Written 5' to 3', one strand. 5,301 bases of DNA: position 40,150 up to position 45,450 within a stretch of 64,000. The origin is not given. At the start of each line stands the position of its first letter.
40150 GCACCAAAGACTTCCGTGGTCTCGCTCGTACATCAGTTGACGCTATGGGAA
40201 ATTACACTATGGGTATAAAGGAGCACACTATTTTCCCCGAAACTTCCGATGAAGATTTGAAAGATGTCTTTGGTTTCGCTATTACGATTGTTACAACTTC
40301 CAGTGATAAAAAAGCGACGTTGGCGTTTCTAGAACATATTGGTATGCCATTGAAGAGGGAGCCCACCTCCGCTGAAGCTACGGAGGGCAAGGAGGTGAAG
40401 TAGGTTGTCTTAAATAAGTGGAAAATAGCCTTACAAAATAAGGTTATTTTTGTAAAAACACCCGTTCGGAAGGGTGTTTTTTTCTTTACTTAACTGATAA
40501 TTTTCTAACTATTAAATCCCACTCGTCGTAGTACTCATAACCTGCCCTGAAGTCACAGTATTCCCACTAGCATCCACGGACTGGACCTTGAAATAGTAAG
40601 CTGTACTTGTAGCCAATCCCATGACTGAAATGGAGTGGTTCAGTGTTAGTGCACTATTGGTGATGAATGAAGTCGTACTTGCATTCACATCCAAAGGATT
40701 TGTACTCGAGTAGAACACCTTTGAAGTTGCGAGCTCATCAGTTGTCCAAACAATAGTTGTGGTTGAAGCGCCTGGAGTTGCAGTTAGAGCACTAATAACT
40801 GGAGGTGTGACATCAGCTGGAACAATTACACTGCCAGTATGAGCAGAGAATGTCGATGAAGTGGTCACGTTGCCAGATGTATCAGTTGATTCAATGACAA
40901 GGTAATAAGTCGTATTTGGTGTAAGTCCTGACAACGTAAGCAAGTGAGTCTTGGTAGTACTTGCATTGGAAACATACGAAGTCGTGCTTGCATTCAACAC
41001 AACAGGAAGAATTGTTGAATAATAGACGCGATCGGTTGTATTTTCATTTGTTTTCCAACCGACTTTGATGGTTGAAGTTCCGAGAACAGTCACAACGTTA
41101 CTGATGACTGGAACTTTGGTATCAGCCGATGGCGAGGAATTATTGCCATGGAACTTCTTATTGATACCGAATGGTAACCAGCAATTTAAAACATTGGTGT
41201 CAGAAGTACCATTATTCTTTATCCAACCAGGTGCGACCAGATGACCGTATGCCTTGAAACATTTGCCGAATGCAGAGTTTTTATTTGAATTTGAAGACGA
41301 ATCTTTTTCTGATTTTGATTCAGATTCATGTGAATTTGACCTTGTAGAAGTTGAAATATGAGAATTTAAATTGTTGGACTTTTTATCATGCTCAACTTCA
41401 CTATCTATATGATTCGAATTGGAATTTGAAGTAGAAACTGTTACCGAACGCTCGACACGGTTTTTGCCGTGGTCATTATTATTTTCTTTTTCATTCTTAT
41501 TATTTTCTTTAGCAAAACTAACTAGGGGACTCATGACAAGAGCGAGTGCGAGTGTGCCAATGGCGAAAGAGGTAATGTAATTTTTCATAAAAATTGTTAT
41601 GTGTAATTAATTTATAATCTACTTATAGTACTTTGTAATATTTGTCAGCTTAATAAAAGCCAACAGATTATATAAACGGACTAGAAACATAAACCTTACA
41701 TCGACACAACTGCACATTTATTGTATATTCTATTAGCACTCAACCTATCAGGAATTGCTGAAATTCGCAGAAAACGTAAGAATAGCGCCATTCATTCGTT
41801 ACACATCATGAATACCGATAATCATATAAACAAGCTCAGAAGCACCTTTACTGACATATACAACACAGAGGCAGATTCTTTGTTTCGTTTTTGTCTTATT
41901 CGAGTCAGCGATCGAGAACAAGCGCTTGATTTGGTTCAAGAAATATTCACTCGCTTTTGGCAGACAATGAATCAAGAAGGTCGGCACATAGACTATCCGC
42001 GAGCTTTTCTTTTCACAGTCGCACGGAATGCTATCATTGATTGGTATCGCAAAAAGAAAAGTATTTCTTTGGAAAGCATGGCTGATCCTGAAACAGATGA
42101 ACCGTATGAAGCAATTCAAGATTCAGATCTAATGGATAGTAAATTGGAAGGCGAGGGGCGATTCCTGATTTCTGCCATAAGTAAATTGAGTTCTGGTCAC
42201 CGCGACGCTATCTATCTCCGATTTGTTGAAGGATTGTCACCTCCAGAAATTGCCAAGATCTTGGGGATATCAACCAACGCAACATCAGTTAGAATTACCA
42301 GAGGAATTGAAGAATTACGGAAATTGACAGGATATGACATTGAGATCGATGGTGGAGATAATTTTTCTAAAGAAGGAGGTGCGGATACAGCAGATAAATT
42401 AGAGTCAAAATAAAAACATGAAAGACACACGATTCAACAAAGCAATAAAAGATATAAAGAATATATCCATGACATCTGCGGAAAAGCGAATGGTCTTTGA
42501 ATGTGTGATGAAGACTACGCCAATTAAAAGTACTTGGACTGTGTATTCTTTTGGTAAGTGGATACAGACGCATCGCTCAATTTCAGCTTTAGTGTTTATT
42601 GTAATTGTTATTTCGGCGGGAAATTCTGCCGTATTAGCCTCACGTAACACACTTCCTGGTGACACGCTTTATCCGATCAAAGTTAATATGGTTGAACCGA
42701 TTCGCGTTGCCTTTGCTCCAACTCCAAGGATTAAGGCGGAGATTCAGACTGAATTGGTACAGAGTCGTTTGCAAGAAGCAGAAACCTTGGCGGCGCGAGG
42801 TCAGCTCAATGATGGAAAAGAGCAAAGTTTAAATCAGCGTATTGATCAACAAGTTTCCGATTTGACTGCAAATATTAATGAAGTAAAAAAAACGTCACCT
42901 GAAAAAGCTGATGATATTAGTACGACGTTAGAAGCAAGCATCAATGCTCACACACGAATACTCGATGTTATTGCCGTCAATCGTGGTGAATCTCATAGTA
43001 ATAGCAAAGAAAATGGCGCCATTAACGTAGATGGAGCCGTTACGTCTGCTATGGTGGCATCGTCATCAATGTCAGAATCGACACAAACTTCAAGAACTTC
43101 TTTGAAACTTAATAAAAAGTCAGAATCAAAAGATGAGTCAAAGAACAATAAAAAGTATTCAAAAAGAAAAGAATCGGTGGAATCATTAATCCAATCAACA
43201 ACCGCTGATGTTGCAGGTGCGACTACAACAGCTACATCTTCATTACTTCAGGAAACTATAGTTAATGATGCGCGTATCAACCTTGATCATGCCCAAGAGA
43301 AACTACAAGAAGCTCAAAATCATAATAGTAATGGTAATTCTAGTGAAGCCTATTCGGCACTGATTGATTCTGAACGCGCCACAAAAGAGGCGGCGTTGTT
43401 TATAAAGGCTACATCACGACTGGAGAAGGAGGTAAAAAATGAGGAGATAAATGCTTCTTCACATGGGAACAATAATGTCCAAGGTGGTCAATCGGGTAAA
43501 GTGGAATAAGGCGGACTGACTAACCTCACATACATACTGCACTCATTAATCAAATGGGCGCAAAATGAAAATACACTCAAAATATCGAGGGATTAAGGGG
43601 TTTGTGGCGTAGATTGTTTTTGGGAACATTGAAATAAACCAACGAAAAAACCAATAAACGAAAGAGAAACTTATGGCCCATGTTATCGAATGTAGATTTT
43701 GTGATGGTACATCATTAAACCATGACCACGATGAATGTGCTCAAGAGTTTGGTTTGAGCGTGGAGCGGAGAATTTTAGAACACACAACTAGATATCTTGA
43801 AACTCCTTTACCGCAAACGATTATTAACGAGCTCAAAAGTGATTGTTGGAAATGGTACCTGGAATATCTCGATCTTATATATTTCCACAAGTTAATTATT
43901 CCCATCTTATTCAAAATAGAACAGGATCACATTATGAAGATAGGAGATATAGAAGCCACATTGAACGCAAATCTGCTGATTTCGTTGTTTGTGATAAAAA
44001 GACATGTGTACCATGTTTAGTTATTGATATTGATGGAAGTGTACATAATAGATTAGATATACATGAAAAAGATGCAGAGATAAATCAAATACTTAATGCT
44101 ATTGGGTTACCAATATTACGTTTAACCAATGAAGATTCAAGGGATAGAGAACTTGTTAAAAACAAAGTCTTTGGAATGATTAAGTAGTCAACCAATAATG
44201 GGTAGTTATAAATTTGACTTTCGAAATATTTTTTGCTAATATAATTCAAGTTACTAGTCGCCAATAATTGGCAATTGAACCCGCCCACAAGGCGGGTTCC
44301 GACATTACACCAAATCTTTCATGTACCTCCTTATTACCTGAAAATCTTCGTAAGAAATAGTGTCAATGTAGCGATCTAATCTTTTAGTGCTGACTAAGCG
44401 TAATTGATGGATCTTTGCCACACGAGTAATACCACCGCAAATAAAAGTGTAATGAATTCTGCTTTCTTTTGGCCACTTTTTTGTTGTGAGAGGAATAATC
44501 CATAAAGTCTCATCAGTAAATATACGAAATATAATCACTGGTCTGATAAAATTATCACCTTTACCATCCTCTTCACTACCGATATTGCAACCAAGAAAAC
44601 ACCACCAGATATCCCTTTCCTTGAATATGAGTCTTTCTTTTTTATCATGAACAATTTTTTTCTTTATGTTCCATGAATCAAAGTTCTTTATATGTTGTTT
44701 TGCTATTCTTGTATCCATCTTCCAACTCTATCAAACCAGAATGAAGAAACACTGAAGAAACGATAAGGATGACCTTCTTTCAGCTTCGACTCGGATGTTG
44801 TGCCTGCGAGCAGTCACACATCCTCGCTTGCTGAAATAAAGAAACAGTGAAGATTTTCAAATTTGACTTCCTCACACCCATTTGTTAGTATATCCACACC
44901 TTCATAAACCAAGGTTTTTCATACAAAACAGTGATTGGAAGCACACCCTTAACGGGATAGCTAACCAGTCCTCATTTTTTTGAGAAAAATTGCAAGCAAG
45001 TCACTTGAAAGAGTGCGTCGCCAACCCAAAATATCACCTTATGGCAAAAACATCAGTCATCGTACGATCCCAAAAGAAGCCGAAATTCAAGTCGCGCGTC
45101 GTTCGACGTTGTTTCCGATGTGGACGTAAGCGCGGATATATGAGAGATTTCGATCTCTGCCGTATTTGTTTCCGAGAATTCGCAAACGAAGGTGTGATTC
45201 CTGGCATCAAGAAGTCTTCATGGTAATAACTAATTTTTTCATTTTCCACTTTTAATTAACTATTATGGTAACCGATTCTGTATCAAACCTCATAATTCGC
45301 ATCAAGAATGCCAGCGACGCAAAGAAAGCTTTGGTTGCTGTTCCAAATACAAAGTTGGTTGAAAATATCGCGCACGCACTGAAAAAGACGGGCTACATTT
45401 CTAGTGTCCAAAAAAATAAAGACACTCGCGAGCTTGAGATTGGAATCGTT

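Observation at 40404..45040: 4.6-kb accessory island splitting the ribosomal protein operon between rplE and rpsN: FN3 secreted protein, ECF sigma/anti-sigma pair, frameshifted DUF2726 nuclease-like gene, PemK/MazF-like toxin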

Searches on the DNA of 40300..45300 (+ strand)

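Call 12: search_rna_families(source=window, start=40300, end=45300, threshold=evalue, max_evalue=1)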
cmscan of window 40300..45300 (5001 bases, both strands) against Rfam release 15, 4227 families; matches with E-value up to 1: 3.
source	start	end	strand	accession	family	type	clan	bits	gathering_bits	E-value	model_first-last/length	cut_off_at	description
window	40421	40483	+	RF02589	Spy779816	Gene; sRNA;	-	27.6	67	0.19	1-88/88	no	S. pyogenes small RNA 779816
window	40362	40486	+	RF00515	PyrR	Cis-reg;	-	27.5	54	0.93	1-115/115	no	PyrR binding site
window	44238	44300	+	RF00624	P9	Gene;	-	23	43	0.1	1-74/74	no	Pseudomonas sRNA P9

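Call 41: search_rna_families(source=window, start=44850, end=45060, threshold=evalue, max_evalue=10)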
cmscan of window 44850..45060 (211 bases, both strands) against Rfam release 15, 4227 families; matches with E-value up to 10: 1.
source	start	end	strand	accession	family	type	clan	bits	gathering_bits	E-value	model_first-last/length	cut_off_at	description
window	44985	45029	+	RF01051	c-di-GMP-I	Cis-reg; riboswitch;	CL00126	13.8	35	1.9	1-87/87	no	c-di-GMP-I riboswitch aptamer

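Call 67: build_rna_model(alignment_id=A2, structure=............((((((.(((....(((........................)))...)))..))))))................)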
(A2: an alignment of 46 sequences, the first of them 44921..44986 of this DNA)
Model R1 built from alignment A2 (46 sequences, 86 columns); structure: as given.
model positions 69; base pairs 12; branch points 0; effective number of sequences 14.13; information 0.815 bits per position. Calibrated on 0.2 Mb of random sequence (short: E-values are rough).
structure used (alignment columns):
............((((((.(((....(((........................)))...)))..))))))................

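Call 69: search_with_rna_model(model_id=R1, sources=[window, L001, L002, L003, L004, L005, L006, L007, L008, L009, L010, L011, L012, L013, L014, L015, L016, L017, L018, L019, L020, L021, L022, L023, L024, L025, L026, L027, L028, L029, L030, L031, L032, L033, L034, L035, L036, L037, L038, L039, L040, L041, L042, L043, L044, L045, L046, L047, L048, L049, L050, L051, L052, L053, L054, L055, L056, L057, L058, L059, L060, L061, L062, L063, L064, L065, L066, L067, L068, L069, L070, L071, L072, L073, L074, L075, L076, L077, L078, L079, L080], max_evalue=0.01, make_alignment=true)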
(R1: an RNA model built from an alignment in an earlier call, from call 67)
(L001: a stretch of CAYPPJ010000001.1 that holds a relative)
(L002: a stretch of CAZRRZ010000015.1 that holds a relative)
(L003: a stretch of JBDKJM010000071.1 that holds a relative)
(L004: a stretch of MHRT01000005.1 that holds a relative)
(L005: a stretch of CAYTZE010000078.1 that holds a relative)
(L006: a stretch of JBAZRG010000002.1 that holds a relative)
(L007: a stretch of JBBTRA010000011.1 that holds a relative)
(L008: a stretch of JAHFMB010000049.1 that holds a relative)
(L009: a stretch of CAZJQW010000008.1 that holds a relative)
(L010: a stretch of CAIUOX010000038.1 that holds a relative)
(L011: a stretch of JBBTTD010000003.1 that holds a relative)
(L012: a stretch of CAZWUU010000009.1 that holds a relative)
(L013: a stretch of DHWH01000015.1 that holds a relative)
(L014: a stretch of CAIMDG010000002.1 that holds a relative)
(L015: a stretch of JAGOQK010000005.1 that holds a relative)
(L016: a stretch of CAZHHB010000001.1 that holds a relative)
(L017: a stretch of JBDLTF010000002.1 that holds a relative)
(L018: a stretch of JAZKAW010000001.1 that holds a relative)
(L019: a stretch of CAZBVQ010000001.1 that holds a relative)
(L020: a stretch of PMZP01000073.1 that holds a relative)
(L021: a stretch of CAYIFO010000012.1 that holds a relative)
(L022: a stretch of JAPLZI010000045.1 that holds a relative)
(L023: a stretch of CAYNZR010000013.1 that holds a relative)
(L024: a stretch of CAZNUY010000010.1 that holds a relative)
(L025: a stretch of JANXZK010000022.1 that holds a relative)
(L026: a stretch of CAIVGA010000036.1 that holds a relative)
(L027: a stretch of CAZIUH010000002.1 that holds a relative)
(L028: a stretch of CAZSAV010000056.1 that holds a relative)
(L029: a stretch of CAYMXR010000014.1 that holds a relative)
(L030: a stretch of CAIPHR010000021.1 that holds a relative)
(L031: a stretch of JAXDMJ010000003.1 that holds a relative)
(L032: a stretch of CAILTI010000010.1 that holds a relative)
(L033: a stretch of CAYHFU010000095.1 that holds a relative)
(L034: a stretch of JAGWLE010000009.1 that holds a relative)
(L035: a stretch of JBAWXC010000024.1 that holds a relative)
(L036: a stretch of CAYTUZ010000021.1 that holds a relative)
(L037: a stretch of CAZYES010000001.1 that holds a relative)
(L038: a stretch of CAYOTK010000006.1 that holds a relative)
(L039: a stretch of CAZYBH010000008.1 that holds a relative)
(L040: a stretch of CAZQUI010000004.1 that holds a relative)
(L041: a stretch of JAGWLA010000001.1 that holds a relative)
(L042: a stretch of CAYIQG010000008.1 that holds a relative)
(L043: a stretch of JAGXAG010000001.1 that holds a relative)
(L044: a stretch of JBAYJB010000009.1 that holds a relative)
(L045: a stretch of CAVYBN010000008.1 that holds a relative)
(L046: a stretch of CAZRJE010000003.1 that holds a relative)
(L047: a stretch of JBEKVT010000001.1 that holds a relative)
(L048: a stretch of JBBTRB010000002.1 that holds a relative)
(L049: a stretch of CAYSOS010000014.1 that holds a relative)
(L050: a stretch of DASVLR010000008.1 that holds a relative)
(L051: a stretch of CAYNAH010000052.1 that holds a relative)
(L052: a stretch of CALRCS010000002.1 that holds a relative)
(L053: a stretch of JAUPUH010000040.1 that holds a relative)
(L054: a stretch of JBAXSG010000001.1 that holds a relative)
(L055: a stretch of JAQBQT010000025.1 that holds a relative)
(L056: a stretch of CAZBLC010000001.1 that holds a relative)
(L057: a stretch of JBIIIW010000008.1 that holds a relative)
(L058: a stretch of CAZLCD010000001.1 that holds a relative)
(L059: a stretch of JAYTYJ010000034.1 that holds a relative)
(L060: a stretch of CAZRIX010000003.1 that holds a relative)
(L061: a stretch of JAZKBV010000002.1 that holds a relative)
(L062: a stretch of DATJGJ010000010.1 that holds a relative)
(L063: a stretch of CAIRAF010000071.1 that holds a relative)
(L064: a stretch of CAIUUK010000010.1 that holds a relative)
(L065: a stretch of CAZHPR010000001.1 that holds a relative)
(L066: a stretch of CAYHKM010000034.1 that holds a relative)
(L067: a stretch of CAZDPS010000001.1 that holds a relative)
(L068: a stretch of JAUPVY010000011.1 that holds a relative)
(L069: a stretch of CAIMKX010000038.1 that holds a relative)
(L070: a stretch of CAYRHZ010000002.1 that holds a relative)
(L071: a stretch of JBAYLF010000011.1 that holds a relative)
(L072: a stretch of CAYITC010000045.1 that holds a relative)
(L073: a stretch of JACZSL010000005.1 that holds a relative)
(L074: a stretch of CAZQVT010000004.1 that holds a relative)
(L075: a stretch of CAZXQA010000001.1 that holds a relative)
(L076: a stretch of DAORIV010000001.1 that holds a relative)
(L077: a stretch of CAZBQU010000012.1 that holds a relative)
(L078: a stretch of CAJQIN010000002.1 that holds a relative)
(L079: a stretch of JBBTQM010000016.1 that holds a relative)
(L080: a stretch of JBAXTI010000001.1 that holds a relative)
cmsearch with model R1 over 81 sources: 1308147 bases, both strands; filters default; matches with E-value up to 0.01: 50.
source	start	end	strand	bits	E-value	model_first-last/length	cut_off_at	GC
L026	10965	11031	+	74.6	8.2e-16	1-69/69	no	0.42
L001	13959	14025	+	74.4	9.3e-16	1-69/69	no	0.34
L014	10806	10872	+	72.9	2.4e-15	1-69/69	no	0.45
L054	13255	13321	+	72.6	2.9e-15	1-69/69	no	0.39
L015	12150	12216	+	69.9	1.6e-14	1-69/69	no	0.46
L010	10722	10789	+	69.8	1.7e-14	1-69/69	no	0.4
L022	6232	6298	+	69.5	2.1e-14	1-69/69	no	0.48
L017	14345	14411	+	69.4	2.2e-14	1-69/69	no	0.39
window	44921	44986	+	68.5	3.9e-14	1-69/69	no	0.39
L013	13523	13589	+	67.4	7.5e-14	1-69/69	no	0.42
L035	1383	1451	+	67.1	8.8e-14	1-69/69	no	0.43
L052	12373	12439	+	66.8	1.1e-13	1-69/69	no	0.43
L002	5415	5492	+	66.3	1.5e-13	1-69/69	no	0.42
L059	10627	10693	+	66.3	1.5e-13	1-69/69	no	0.33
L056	10697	10767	+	65.9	1.9e-13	1-69/69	no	0.41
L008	6347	6423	+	65.3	2.9e-13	1-69/69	no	0.38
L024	14850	14924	+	64.9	3.6e-13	1-69/69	no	0.35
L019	13015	13088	+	64.4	4.8e-13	1-69/69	no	0.43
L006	11181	11247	+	64.1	5.8e-13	1-69/69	no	0.34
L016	14356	14435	+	63.9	6.7e-13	1-69/69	no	0.44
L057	11728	11799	+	63.2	1e-12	1-69/69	no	0.42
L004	10671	10745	+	62.9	1.2e-12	1-69/69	no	0.48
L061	15732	15803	+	62.2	1.9e-12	1-69/69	no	0.35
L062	13717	13788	+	61.8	2.5e-12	1-69/69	no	0.35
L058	11491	11555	+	61.7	2.6e-12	1-69/69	no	0.35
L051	2918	2984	+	61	4e-12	1-69/69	no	0.43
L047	12632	12698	+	60.8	4.5e-12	1-69/69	no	0.58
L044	2671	2737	+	59.7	8.9e-12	1-69/69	no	0.58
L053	4564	4648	+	59.5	1e-11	1-69/69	no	0.42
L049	5778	5845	+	59.4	1.1e-11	1-69/69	no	0.53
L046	10664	10738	+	58.1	2.4e-11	1-69/69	no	0.35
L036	8759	8838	+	58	2.6e-11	1-69/69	no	0.41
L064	13667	13739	+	57.5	3.7e-11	1-69/69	no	0.38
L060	10692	10757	+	57.4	3.7e-11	1-69/69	no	0.45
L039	10696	10764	+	57.2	4.3e-11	1-69/69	no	0.29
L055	11720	11786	+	55.6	1.1e-10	1-69/69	no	0.49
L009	10386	10452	+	55.2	1.5e-10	1-69/69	no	0.48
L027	12472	12549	+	53.5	4.4e-10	1-69/69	no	0.42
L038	19955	20024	+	52.7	7.2e-10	1-69/69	no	0.33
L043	15672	15754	+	52.6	7.7e-10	1-69/69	no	0.53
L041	16829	16898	+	51.4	1.6e-09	1-69/69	no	0.59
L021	8721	8789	+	50.3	3.2e-09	1-69/69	no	0.39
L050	3810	3867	+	49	7.2e-09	1-69/69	no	0.55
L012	11249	11324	+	47.5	1.9e-08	1-69/69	no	0.38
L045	12883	12942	+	45.7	5.5e-08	1-69/69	no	0.53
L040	18689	18754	+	45.1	8.2e-08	1-69/69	no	0.41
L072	519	603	+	45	8.4e-08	1-69/69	no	0.58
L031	4702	4797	+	44.5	1.2e-07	1-69/69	no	0.51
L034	1703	1794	+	44.5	1.2e-07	1-69/69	no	0.52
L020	6636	6724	+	42.9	3.1e-07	1-69/69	no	0.42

Alignment A6: 50 matches aligned to the model, 123 columns, each read 5' to 3' on its own strand. Consensus structure (alignment columns), stored with it:
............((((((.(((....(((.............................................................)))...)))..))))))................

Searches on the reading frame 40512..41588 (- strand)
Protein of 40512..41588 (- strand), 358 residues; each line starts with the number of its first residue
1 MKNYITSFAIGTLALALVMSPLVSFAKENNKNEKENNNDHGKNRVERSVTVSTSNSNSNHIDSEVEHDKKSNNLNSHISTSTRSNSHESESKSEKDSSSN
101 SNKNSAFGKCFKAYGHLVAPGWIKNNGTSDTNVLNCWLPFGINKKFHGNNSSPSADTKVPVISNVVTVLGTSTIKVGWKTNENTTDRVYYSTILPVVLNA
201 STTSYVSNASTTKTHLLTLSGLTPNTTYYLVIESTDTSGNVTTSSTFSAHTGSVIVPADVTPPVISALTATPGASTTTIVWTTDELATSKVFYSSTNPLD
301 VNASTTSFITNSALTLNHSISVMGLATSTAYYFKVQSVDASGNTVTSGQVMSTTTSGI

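Call 6: search_protein_families(library=pfam, proteins=[window:40512-41588:-], max_evalue=0.01)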
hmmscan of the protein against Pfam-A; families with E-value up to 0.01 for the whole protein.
window:40512-41588:- (358 aa): 4 families
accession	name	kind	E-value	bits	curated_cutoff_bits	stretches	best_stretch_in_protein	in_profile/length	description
PF16656.11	Pur_ac_phosph_N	-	2.2e-08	35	30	2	168-251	8-93/93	Purple acid Phosphatase, N-terminal domain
PF25059.1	FN3_DSCAM-DSCAML_C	-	4.9e-05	24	39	0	204-251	34-81/89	DSCAM/DSCAML C-terminal Fn3-like domain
PF17425.8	Arylsulfotran_N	-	0.00022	21.6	24.2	1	200-251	37-87/88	Arylsulfotransferase Ig-like domain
PF00041.27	fn3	-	0.0041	17.7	25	0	279-348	18-79/84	Fibronectin type III domain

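Call 19: search_protein_families(library=ncbifam, proteins=[window:40512-41588:-], max_evalue=0.01)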
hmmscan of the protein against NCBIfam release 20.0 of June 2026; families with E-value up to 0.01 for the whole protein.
window:40512-41588:- (358 aa): 1 family
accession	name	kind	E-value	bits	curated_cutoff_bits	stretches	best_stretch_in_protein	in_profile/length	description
NF041611.1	exoglucan_CbhB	equivalog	7.7e-07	27.5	1950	1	145-356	691-887/997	exoglucanase CbhB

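Call 83: search_protein_families(library=padloc, proteins=[window:40512-41588:-], max_evalue=0.01)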
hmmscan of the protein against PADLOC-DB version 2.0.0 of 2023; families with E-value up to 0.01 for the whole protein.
window:40512-41588:- (358 aa): 0 families
